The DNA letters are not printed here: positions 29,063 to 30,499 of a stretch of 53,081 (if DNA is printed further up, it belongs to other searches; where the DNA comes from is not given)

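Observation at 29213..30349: Exported orthocaspase: lipobox-PKD-caspase (C14) fusion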

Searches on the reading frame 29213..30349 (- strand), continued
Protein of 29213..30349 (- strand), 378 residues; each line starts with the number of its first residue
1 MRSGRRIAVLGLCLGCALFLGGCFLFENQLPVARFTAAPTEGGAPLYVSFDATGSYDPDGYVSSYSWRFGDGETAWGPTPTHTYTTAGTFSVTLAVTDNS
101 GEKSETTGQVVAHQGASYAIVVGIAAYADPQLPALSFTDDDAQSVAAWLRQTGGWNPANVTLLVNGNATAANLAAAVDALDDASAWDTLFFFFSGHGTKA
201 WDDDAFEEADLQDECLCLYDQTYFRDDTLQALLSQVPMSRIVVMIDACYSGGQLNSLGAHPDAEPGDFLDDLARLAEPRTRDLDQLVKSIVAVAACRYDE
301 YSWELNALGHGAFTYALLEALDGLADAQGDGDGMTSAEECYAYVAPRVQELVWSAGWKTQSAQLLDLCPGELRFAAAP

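Call 21: find_encoding_contigs(protein=P0041, flank=8000, max_places=2)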
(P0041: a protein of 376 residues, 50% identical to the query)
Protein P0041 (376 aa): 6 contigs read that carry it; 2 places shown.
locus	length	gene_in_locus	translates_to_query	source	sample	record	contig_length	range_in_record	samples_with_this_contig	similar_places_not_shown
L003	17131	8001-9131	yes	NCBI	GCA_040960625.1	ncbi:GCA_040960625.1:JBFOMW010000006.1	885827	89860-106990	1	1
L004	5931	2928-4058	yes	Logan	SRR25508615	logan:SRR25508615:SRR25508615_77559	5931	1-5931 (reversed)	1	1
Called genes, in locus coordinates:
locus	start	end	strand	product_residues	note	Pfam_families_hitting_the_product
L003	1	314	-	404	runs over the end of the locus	PF12705:PDDEXK_1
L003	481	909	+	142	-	PF00583:Acetyltransf_1, PF13673:Acetyltransf_10 (weak), PF13508:Acetyltransf_7, PF14542:Acetyltransf_CG (weak)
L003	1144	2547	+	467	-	-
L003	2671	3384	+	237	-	PF03351:DOMON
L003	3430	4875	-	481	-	PF00083:Sugar_tr, PF07690:MFS_1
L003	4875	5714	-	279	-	PF12679:ABC2_membrane_2 (weak), PF01061:ABC2_membrane, PF12698:ABC2_membrane_3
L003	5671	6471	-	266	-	PF00005:ABC_tran, PF13304:AAA_21 (weak)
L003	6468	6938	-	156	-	PF09339:HTH_IclR (faint), PF01047:MarR, PF12802:MarR_2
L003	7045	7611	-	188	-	-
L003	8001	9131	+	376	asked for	PF00801:PKD, PF18911:PKD_4, PF00656:Peptidase_C14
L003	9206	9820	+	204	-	PF03351:DOMON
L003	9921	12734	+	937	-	PF00690:Cation_ATPase_N, PF00122:E1-E2_ATPase, PF13246:Cation_ATPase, PF00702:Hydrolase, PF12710:HAD (weak), PF08282:Hydrolase_3 (faint), PF00689:Cation_ATPase_C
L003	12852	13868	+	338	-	PF00005:ABC_tran, PF13304:AAA_21 (weak), PF13732:DrrA1-3_C (weak)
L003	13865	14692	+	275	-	PF01061:ABC2_membrane, PF12698:ABC2_membrane_3 (weak)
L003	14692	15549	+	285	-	PF01061:ABC2_membrane, PF12698:ABC2_membrane_3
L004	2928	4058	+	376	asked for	PF00801:PKD, PF18911:PKD_4, PF00656:Peptidase_C14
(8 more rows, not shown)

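Call 22: predict_structure(alignment_id=A1)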
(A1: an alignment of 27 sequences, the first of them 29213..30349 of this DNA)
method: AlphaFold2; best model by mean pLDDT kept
length: 378 residues; sequences in the alignment: 27
mean_pLDDT: 82.9   pTM: 0.80
mean pLDDT of the five models: 82.9, 81.8, 81.6, 76.6, 76.3
residues with pLDDT >= 90: 195; 70-90: 119; 50-70: 35; < 50: 29
segments of 3 or more residues with pLDDT < 50: 250-266, 270-280
pLDDT, mean of each block of 10 residues (from residue 1): 67 72 67 95 90 95 97 96 94 97 97 95 90 84 96 90 96 94 93 87 61 80 78 87 83 31 41 40 65 80 85 95 94 92 95 85 82 88
secondary structure, 60 per line:
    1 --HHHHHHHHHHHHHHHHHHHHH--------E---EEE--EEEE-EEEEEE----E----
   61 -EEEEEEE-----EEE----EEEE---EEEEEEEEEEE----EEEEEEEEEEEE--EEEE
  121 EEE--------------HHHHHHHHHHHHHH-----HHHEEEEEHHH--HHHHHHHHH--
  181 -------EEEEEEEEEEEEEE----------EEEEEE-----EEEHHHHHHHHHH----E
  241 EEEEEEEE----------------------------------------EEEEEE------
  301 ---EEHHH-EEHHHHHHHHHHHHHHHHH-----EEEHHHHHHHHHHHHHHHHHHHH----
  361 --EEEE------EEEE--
elements in order: H3-23 E36-38 E41-44 E46-51 E62-68 E74-76 E81-84 E88-98 E103-114 E117-123 H138-151 E160-164 H170-178 E188-201 E212-217 E223-225 H226-235 E240-248 E289-294 H312-328 E334-336 H337-356 E363-366 E373-376

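Call 25: fold_search(model_id=the predicted structure, library=pdb)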
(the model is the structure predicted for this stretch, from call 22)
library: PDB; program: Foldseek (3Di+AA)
matches with E <= 10: 1623; with E <= 0.001: 83
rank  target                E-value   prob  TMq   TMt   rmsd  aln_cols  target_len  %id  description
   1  3bij_B                1.1e-13  1.00  0.44  0.62   8.3       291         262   21  Crystal structure of protein GSU0716 from Geobacter sulfurreducens. Northeast Structural Genomics target GsR13 (released 2007-12-11)
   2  3bij_C                1.2e-12  1.00  0.47  0.65   7.9       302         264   21  Crystal structure of protein GSU0716 from Geobacter sulfurreducens. Northeast Structural Genomics target GsR13 (released 2007-12-11)
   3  9n3e_A                2.6e-12  1.00  0.47  0.56  10.5       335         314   17  Crystal structure of Arabidopsis metacaspase 9 C147G at pH 5.5 (released 2025-06-11)
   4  3bij_A                2.9e-12  1.00  0.45  0.63   8.2       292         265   21  Crystal structure of protein GSU0716 from Geobacter sulfurreducens. Northeast Structural Genomics target GsR13 (released 2007-12-11)
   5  9n3f                  3.1e-12  1.00  0.47  0.56  10.7       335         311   17  Crystal structure of Arabidopsis Metacaspase 9 C147G at pH 7.5 (released 2025-06-11)
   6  9n3d                  3.9e-12  1.00  0.47  0.56  10.7       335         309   17  Crystal structure of Arabidopsis metacaspase 9 C147G at pH 4.2 (released 2025-06-11)
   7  9n3e_B                7.1e-12  1.00  0.47  0.55  10.8       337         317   18  Crystal structure of Arabidopsis metacaspase 9 C147G at pH 5.5 (released 2025-06-11)
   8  6w8r_A                9.0e-12  1.00  0.46  0.48  12.2       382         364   16  Crystal structure of metacaspase 4 C139A from Arabidopsis (released 2020-05-20)
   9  6w8r_B                1.3e-11  1.00  0.45  0.48  11.1       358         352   16  Crystal structure of metacaspase 4 C139A from Arabidopsis (released 2020-05-20)
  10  7qp0_B                1.3e-11  1.00  0.44  0.60   6.4       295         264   19  Crystal structure of metacaspase from candida glabrata with magnesium (released 2023-01-11)
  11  8a53_C                3.1e-11  1.00  0.47  0.58  10.0       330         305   17  Crystal structure of AtMCA-IIf C147A (metacaspase 9) from Arabidopsis thaliana (released 2023-05-31)
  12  8a53_D                3.1e-11  1.00  0.46  0.56  10.9       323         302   16  Crystal structure of AtMCA-IIf C147A (metacaspase 9) from Arabidopsis thaliana (released 2023-05-31)
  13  8a53_B                3.8e-11  1.00  0.45  0.55  10.3       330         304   16  Crystal structure of AtMCA-IIf C147A (metacaspase 9) from Arabidopsis thaliana (released 2023-05-31)
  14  6w8s_A                5.1e-11  1.00  0.45  0.47  11.2       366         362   17  Crystal structure of metacaspase 4 from Arabidopsis (released 2020-05-20)
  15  7qp0_A                8.2e-11  1.00  0.45  0.61   6.2       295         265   19  Crystal structure of metacaspase from candida glabrata with magnesium (released 2023-01-11)
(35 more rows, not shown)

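Call 27: find_encoding_contigs(protein=P0048, flank=7000, max_places=1)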
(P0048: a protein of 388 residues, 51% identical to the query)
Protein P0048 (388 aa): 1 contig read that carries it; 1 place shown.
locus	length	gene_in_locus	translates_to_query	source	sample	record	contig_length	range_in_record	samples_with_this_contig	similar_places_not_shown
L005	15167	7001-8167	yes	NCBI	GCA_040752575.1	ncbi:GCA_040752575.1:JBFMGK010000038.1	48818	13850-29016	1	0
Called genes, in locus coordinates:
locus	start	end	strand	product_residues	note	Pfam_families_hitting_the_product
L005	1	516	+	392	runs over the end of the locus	PF13506:Glyco_transf_21, PF00535:Glycos_transf_2, PF13641:Glyco_tranf_2_3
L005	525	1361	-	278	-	PF13424:TPR_12 (faint), PF16811:TAtT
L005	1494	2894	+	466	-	PF13349:DUF4097 (weak)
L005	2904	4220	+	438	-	-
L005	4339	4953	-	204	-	PF05701:WEMBL (weak), PF11839:Alanine_zipper, PF04728:LPP (weak)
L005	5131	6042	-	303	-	PF00112:Peptidase_C1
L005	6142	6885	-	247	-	PF03351:DOMON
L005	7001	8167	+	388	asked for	PF00801:PKD, PF18911:PKD_4, PF00656:Peptidase_C14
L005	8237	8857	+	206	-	PF03351:DOMON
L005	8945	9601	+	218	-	PF18911:PKD_4, PF00801:PKD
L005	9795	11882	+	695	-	PF03030:H_PPase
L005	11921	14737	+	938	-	PF00690:Cation_ATPase_N, PF00122:E1-E2_ATPase, PF13246:Cation_ATPase, PF00702:Hydrolase, PF12710:HAD (weak), PF08282:Hydrolase_3 (faint), PF00689:Cation_ATPase_C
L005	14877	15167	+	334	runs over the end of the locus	PF00005:ABC_tran, PF13304:AAA_21 (weak), PF13732:DrrA1-3_C (weak)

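Call 28: find_encoding_contigs(protein=P0056, flank=7000, max_places=1)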
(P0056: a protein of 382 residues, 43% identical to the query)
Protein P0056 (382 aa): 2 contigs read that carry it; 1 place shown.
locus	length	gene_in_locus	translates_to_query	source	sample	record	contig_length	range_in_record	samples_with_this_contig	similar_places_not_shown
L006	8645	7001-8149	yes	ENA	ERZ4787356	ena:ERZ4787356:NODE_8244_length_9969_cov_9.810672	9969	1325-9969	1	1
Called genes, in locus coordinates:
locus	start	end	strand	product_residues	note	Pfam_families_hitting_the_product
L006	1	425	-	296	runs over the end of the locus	PF02775:TPP_enzyme_C, PF12367:PFO_beta_C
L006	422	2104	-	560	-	PF01558:POR, PF01855:POR_N, PF17147:PFOR_II (weak)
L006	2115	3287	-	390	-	PF00753:Lactamase_B, PF19583:ODP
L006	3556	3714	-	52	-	PF00301:Rubredoxin, PF21349:RUBY_RBDX (faint)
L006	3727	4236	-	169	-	PF01613:Flavin_Reduct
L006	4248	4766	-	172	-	PF00210:Ferritin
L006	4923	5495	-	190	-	PF00210:Ferritin (weak), PF02915:Rubrerythrin, PF21349:RUBY_RBDX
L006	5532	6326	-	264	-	PF01149:Fapy_DNA_glyco, PF06831:H2TH, PF06827:zf-FPG_IleRS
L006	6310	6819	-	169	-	PF01475:FUR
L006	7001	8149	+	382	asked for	PF00801:PKD, PF18911:PKD_4, PF00656:Peptidase_C14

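Call 29: find_encoding_contigs(protein=P0045, flank=7000, max_places=1)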
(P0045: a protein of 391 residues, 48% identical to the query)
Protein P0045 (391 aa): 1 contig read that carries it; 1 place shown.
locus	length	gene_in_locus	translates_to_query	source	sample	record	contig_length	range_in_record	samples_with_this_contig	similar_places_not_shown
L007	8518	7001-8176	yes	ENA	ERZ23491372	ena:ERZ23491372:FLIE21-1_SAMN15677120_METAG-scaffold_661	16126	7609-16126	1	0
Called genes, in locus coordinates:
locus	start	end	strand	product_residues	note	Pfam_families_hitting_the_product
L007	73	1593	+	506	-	-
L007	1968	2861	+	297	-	PF00497:SBP_bac_3, PF10613:Lig_chan-Glu_bd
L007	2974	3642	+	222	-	PF00528:BPD_transp_1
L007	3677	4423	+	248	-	PF00005:ABC_tran, PF02463:SMC_N (weak), PF13304:AAA_21 (weak)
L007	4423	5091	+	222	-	PF00528:BPD_transp_1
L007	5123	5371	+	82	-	PF09932:DUF2164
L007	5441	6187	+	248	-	PF03358:FMN_red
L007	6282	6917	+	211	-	PF18911:PKD_4, PF00801:PKD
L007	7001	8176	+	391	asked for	PF00801:PKD, PF18911:PKD_4, PF22352:K319L-like_PKD (faint), PF00656:Peptidase_C14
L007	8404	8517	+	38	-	?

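Call 30: find_encoding_contigs(protein=P0004, flank=7000, max_places=1)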
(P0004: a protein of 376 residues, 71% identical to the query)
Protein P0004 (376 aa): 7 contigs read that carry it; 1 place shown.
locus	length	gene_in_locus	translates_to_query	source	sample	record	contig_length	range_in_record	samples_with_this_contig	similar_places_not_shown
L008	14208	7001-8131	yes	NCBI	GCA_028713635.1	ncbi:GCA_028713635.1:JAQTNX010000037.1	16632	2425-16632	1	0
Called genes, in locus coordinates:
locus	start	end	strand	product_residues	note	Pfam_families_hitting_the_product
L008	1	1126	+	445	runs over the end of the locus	PF05228:CHASE4, PF00672:HAMP (weak)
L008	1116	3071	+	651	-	PF00990:GGDEF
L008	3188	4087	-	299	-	PF03372:Exo_endo_phos (faint)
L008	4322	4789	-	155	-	-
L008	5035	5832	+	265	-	PF03351:DOMON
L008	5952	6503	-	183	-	-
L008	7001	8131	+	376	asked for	PF00801:PKD, PF18911:PKD_4, PF00656:Peptidase_C14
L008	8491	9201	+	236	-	PF03351:DOMON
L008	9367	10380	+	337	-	PF00005:ABC_tran, PF13304:AAA_21, PF13732:DrrA1-3_C (faint)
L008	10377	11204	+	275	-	PF01061:ABC2_membrane, PF12698:ABC2_membrane_3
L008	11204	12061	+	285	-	PF01061:ABC2_membrane, PF12698:ABC2_membrane_3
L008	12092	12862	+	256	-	-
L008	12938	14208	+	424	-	PF04151:PPC (weak)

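Call 43: search_protein_families(library=padloc, proteins=[window:29213-30349:-], max_evalue=0.01)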
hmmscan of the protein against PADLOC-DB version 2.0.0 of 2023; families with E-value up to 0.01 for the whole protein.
window:29213-30349:- (378 aa): 1 family
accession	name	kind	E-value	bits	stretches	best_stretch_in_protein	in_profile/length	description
PDLC02987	caspase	-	5.1e-19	66.8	1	117-327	3-161/453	-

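Call 44: find_related_loci(query=A1, collection=genome_contigs, flank=6000)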
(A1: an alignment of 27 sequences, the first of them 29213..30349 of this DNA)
Query A1 (378 aa) in genome_contigs; peptide patterns used: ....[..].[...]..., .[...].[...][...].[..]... (x = any residue, [..] = any of these).
600 stretches matched a pattern (row limit reached: there are more); 562 encode a relative of the query (tblastn E <= 1e-3); the best 80 are kept; 80 distinct loci.
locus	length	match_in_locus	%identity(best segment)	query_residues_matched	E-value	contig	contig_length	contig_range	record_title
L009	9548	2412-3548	73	1-378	5e-178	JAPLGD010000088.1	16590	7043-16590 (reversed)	MAG: Candidatus Bipolaricaulota bacterium isolate LacPavin_0920_SED3_MAG_66_54 LacPavin_0920_SED3_scaffold_322806, whole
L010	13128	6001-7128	71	1-378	5e-172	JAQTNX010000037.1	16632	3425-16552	MAG: Candidatus Bipolaricaulis sp. isolate STA_74 NODE_6616_length_16632_cov_3.548561_Sandtown_A, whole genome shotgun s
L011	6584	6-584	75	186-378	8e-92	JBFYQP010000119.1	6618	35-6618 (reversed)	MAG: Candidatus Bipolaricaulota bacterium isolate PPR_0189 k121_1133209, whole genome shotgun sequence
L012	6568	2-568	77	190-378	5e-90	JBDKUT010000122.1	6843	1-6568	MAG: Thermotogota bacterium isolate 8_bin.164 c_000001442806, whole genome shotgun sequence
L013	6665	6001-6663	67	1-223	3e-88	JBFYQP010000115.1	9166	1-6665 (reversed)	MAG: Candidatus Bipolaricaulota bacterium isolate PPR_0189 PPR_0189.fa_k121_816006, whole genome shotgun sequence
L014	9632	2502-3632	49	2-378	1e-101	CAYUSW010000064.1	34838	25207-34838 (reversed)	MAG TPA_asm: uncultured Thermotogae bacterium isolate binchicken_co255_456 genome assembly, contig: k141_1928031, whole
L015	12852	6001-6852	36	89-374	6e-40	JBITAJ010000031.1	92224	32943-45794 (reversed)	MAG: Sedimentisphaeraceae bacterium JB056 k141_8589, whole genome shotgun sequence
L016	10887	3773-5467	33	103-366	9e-29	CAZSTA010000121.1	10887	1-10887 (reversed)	MAG TPA_asm: uncultured bacterium isolate binchicken_co34_576 genome assembly, contig: NODE_10498_length_10887_cov_5.449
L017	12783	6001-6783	30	87-348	2e-26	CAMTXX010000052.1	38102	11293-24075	MAG: uncultured Nitrospira sp. isolate G04_MAG_00034 genome assembly, contig: G04_MAG_00034_000000000086, whole genome s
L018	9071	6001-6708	33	111-351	2e-26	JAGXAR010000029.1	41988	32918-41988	MAG: Nitrospirae bacterium isolate REEB81 contig-150_886, whole genome shotgun sequence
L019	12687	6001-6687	33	114-339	3e-26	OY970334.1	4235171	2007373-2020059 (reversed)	MAG: uncultured Bacteroidetes bacterium isolate MFD05512.bin.c.1 genome assembly, chromosome: 1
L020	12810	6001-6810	32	115-372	3e-26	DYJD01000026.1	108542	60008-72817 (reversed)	MAG TPA_asm: Desulfosudis oleivorans isolate FI88_2_51_70 Afr_mines_FI88_106_length_108542_cov_29_851153, whole genome s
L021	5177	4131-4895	31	117-378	4e-26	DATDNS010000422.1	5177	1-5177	MAG TPA_asm: Bacteroidota bacterium isolate SMAG_U443 k141_201259, whole genome shotgun sequence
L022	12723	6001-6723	33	117-361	6e-26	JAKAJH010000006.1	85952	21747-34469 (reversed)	MAG: Bacteroidetes bacterium isolate WY3.bin82 NODE_384_length_85952_cov_1.836330, whole genome shotgun sequence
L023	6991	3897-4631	31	118-366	3e-25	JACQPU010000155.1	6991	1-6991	MAG: Ignavibacteriales bacterium isolate NC_groundwater_1315_Ag_S-0.2um_54_21 S_p2_S4_coassembly_k141_1804327, whole gen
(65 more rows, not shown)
